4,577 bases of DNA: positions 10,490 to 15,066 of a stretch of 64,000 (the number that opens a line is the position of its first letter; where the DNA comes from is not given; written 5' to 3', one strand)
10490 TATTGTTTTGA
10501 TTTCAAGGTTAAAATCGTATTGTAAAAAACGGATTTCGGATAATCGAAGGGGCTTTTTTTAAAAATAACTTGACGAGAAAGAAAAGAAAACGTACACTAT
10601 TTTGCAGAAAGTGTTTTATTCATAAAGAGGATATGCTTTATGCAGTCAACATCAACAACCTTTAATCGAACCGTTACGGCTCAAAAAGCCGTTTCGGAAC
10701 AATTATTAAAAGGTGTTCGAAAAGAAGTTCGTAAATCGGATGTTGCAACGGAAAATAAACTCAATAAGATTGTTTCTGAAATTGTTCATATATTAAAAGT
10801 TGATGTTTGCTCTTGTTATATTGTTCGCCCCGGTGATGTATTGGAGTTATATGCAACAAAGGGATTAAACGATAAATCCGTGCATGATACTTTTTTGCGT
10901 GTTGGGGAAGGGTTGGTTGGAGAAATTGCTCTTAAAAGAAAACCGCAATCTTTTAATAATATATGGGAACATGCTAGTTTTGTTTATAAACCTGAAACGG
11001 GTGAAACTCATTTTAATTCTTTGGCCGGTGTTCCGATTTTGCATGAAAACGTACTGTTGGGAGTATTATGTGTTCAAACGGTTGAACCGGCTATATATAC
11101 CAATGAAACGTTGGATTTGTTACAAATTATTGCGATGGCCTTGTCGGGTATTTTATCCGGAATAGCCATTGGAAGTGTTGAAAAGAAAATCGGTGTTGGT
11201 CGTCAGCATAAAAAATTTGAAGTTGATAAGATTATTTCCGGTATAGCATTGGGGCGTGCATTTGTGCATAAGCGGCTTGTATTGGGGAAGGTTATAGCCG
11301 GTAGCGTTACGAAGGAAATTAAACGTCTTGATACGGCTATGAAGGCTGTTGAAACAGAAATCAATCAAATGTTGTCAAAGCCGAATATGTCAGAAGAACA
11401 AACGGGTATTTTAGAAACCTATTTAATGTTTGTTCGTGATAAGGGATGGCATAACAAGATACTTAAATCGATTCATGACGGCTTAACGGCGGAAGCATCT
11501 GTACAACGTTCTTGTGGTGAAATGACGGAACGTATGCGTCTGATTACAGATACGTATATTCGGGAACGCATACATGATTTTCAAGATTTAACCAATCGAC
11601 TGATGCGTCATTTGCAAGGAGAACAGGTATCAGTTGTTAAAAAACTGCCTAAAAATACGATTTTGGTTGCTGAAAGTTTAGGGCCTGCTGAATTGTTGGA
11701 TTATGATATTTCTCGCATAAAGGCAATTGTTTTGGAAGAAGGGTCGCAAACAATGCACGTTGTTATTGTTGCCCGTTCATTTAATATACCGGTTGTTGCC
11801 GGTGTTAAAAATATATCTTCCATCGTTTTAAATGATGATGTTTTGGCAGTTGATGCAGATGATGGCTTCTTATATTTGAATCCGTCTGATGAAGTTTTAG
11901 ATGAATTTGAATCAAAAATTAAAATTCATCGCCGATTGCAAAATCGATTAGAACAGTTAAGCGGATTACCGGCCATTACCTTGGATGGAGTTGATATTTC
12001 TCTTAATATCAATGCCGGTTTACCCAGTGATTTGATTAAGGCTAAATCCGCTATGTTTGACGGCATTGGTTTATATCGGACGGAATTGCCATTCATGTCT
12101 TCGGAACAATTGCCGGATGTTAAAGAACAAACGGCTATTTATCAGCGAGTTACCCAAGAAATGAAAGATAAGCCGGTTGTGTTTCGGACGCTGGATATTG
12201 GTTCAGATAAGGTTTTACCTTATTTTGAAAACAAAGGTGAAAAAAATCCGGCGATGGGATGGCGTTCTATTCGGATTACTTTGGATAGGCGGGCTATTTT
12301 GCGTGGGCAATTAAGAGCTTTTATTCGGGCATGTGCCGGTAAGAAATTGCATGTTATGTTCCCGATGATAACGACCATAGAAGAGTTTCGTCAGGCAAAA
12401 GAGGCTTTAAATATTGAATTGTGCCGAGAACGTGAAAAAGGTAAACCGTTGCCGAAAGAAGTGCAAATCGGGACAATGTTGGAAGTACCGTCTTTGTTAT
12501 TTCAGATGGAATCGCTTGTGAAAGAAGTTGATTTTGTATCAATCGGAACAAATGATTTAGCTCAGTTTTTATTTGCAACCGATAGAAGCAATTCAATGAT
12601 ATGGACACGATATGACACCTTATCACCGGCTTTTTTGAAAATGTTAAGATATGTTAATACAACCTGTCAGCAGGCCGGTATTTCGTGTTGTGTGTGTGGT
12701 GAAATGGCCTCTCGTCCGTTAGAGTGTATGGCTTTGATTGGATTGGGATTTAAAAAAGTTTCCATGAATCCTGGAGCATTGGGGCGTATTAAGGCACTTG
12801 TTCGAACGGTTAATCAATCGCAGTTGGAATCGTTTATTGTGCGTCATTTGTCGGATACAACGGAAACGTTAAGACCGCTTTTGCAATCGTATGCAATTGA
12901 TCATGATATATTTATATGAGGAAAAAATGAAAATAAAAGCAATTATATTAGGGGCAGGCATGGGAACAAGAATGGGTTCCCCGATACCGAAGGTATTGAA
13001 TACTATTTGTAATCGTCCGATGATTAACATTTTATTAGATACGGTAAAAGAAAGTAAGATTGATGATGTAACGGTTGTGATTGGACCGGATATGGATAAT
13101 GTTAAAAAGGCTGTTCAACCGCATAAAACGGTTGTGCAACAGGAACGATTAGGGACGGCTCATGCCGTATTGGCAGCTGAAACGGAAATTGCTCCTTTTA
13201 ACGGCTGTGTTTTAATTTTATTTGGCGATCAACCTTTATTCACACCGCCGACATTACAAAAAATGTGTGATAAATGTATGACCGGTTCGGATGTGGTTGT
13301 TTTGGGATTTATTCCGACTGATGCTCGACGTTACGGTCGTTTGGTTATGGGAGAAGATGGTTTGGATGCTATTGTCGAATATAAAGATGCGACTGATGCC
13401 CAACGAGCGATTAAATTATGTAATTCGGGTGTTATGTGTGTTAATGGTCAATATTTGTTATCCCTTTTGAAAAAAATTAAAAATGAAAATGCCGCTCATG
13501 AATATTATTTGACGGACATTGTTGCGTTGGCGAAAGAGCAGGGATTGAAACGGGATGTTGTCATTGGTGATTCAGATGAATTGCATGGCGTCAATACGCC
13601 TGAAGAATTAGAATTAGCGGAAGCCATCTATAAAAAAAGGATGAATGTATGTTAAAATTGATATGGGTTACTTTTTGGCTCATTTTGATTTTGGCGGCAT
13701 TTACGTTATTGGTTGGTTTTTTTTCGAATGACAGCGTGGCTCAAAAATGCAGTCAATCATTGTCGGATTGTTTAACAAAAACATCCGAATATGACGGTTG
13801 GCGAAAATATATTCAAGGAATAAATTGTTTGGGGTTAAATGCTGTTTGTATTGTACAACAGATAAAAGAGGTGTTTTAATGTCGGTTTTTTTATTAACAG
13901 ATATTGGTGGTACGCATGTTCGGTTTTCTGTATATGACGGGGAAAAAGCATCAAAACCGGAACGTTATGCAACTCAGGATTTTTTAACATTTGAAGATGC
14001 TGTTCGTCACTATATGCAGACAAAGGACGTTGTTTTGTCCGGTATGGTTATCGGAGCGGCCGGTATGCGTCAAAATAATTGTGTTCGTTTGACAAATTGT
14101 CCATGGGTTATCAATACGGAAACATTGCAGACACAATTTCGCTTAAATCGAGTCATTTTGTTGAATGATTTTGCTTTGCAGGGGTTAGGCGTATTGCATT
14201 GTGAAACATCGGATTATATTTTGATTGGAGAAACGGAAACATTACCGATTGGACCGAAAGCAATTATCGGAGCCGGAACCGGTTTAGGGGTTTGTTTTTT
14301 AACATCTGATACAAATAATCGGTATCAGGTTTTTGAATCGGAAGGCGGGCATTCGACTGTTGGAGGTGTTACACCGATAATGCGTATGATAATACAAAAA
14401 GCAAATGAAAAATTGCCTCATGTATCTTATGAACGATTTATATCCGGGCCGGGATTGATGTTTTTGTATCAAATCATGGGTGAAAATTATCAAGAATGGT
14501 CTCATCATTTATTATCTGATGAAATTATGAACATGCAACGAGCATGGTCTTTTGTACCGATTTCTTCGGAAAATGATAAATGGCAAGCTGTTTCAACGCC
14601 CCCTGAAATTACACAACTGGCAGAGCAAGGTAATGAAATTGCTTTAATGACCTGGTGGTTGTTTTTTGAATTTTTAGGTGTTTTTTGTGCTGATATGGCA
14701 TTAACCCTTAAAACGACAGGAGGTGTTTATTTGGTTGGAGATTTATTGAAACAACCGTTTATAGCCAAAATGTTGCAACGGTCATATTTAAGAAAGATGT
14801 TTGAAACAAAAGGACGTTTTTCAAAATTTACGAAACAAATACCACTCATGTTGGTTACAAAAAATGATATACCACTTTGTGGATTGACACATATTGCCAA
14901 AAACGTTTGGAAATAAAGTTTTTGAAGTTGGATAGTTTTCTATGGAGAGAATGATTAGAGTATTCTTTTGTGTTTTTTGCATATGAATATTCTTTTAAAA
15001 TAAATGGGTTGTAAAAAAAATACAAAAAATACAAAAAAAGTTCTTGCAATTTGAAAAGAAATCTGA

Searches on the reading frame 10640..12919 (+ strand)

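Call 12: search_protein_families(library=pfam, proteins=[window:10640-12919:+], max_evalue=0.001)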
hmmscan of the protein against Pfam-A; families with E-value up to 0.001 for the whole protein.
window:10640-12919:+ (759 aa): 6 families
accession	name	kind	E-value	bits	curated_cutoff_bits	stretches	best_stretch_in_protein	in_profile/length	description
PF02896.24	PEP-utilizers_C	-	1.3e-92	310.5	22.8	1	436-725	3-292/293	PEP-utilising enzyme, PEP-binding domain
PF05524.18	PEP-utilisers_N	-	4e-20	72.6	24.4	1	199-310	6-121/121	PEP-utilising enzyme, N-terminal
PF00391.29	PEP-utilizers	-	6.4e-19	67.8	23.1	1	337-409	2-72/72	PEP-utilising enzyme, mobile domain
PF01590.32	GAF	-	2.2e-14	54.6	22.4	1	41-169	6-130/133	GAF domain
PF13185.12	GAF_2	-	3.2e-13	50.5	28.6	1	41-169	8-132/136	GAF domain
PF13492.12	GAF_3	-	9.3e-05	23.3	27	1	40-169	5-124/129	GAF domain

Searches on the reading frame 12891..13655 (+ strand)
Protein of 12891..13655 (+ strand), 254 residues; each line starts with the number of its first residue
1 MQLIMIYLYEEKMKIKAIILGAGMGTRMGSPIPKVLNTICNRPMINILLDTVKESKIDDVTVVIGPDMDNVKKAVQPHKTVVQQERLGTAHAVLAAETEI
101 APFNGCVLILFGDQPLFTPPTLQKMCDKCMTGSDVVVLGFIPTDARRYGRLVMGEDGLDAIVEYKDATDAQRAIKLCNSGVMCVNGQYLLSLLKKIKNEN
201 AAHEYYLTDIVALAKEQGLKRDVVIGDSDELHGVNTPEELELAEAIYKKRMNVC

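Call 12: search_protein_families(library=pfam, proteins=[window:12891-13655:+], max_evalue=0.001)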
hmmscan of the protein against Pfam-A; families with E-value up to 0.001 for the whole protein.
window:12891-13655:+ (254 aa): 4 families
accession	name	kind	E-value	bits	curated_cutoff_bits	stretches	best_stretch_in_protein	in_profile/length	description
PF12804.13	NTP_transf_3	-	4e-18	66.5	27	1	17-139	1-122/160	MobA-like NTP transferase domain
PF01128.25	IspD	-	1.2e-13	51.7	27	1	16-139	2-127/221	2-C-methyl-D-erythritol 4-phosphate cytidylyltransferase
PF00483.29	NTP_transferase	-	2.7e-10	40.7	21.2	1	16-218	1-213/245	Nucleotidyl transferase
PF02348.25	CTP_transf_3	-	0.0005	20.4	22.6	1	33-128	15-113/217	Cytidylyltransferase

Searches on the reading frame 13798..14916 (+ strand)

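Call 12: search_protein_families(library=pfam, proteins=[window:13798-14916:+], max_evalue=0.001)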
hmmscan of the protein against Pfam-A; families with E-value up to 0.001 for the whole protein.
window:13798-14916:+ (372 aa): 1 family
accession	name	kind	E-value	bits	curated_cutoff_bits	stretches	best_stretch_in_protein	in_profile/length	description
PF02685.22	Glucokinase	-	8e-74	248.9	22.1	1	32-369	1-313/314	Glucokinase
